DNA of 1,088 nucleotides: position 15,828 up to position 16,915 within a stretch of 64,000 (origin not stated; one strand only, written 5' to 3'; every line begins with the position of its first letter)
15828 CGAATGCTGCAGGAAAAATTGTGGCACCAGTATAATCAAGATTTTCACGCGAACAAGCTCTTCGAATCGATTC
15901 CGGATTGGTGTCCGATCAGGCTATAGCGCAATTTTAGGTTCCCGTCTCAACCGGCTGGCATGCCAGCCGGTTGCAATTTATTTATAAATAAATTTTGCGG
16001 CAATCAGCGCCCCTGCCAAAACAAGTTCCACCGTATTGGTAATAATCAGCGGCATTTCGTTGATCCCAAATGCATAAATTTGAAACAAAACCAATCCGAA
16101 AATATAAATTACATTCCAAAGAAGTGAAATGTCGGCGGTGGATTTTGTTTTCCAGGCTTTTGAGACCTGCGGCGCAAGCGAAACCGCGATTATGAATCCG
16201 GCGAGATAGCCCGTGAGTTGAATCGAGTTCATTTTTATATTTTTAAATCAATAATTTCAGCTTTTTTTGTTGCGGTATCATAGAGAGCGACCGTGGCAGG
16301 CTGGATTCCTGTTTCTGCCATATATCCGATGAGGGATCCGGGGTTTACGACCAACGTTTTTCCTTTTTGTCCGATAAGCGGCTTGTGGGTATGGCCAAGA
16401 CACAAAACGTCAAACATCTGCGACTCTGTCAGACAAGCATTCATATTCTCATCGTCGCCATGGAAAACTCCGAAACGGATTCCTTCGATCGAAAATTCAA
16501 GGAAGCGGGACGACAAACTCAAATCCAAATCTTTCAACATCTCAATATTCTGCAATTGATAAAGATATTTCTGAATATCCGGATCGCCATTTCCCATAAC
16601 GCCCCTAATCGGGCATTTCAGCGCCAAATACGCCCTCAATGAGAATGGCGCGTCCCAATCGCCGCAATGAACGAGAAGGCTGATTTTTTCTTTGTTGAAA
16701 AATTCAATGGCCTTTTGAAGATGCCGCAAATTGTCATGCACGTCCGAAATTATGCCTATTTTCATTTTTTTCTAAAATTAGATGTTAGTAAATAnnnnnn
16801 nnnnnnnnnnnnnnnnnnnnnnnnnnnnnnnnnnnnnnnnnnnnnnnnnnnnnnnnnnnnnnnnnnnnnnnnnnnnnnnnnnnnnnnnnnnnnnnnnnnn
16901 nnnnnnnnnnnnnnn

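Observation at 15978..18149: Tightly overlapping five-gene operon: NUDIX hydrolase, P-loop kinase, hypothetical protein, metallophosphoesterase and SemiSWEET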

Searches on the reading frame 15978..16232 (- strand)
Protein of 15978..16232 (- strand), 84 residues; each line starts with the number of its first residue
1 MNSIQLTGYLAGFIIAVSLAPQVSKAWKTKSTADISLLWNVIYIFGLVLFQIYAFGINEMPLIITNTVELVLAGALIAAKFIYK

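Call 4: search_protein_families(library=pfam, proteins=[window:15978-16232:-], max_evalue=0.1)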
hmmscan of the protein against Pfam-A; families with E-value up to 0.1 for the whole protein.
window:15978-16232:- (84 aa): 3 families
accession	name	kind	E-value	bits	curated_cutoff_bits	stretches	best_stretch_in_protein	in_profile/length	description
PF04193.19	PQ-loop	-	2.3e-07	30.9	22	1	5-58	3-56/61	PQ loop repeat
PF03083.21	MtN3_slv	-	5.1e-05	23.7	23.7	1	20-78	19-77/87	Sugar efflux transporter for intercellular exchange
PF02632.19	BioY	-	0.0034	17.8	25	1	7-77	57-135/140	BioY family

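Call 5: search_protein_families(library=ncbifam, proteins=[window:15978-16232:-], max_evalue=0.1)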
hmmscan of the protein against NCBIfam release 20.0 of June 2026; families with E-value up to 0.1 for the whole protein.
window:15978-16232:- (84 aa): 3 families
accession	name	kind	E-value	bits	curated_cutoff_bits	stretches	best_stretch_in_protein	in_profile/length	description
NF037968.1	SemiSWEET_2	subfamily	2.3e-18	66.1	80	1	8-82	1-75/76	SemiSWEET transporter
TIGR00951.1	2A43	subfamily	0.0038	17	192.35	1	7-69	6-67/233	lysosomal Cystine Transporter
NF037969.1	SemiSWEET_3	subfamily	0.045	14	100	1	10-78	17-87/97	SemiSWEET transporter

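Call 6: search_protein_families(library=padloc, proteins=[window:15978-16232:-], max_evalue=0.1)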
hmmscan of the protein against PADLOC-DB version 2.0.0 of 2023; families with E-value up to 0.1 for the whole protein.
window:15978-16232:- (84 aa): 0 families

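Call 44: search_solved_structures(query=window:15978-16232:-, max_evalue=1)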
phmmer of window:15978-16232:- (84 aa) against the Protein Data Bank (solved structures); distinct sequences matched with E-value up to 1: 6.
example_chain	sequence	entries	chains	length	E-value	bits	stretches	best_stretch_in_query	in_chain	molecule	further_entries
9kax_A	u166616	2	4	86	4.2e-11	46.2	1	4-83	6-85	Sugar transporter SemiSWEET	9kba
4rng_A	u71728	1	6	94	1.3e-09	41.4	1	5-83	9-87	MtN3/saliva family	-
4qnc_A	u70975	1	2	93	1.6e-09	41.2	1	6-76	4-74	chemical transport protein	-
5uhs_A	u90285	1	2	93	5.9e-09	39.3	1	6-76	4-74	Sugar transporter SemiSWEET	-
5uhq_A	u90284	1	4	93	1.4e-08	38.1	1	6-76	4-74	Sugar transporter SemiSWEET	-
4x5m_A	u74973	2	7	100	7.8e-07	32.6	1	1-79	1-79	Uncharacterized protein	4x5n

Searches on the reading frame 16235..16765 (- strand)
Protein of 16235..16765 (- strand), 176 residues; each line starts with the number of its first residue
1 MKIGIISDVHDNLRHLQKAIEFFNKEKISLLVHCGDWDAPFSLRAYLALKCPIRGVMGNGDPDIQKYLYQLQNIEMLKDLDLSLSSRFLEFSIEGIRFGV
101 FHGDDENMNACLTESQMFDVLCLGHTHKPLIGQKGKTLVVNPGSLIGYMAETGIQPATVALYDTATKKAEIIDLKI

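Call 4: search_protein_families(library=pfam, proteins=[window:16235-16765:-], max_evalue=0.1)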
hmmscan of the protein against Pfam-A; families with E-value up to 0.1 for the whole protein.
window:16235-16765:- (176 aa): 3 families
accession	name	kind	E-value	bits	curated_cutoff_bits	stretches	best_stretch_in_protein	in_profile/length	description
PF12850.12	Metallophos_2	-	3.2e-31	108.8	27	1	1-166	1-153/154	Calcineurin-like phosphoesterase superfamily domain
PF00149.33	Metallophos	-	9.2e-10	39.7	21.5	1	1-104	1-116/191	Calcineurin-like phosphoesterase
PF14582.11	Metallophos_3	-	0.013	15.3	28.2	0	113-145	206-239/259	Metallophosphoesterase, calcineurin superfamily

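Call 5: search_protein_families(library=ncbifam, proteins=[window:16235-16765:-], max_evalue=0.1)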
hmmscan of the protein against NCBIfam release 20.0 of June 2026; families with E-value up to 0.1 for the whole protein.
window:16235-16765:- (176 aa): 2 families
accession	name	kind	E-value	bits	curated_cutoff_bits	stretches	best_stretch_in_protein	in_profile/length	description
TIGR00040.1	yfcE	subfamily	5e-25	88.4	56.25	1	1-164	1-150/158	YfcE family phosphodiesterase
NF006988.0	PRK09453.1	equivalog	2.4e-17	63.4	117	2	81-174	83-170/183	phosphodiesterase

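Call 6: search_protein_families(library=padloc, proteins=[window:16235-16765:-], max_evalue=0.1)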
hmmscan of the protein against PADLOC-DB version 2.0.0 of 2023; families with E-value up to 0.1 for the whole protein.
window:16235-16765:- (176 aa): 1 family
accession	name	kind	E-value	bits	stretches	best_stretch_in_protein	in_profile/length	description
PDLC04908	PDC-S10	-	0.021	12.1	1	1-37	10-39/223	-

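Call 43: search_solved_structures(query=window:16235-16765:-, max_evalue=0.001)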
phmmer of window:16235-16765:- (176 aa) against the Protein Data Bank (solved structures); distinct sequences matched with E-value up to 0.001: 3.
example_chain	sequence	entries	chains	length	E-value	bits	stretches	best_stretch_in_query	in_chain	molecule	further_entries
2ahd_A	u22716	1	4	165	8.5e-26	93.9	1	1-168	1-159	Phosphodiesterase MJ0936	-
1s3l_A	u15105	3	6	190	1.4e-25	93.2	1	1-168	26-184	Hypothetical protein MJ0936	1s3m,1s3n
1su1_A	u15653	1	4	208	0.00026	24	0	2-163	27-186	Hypothetical protein yfcE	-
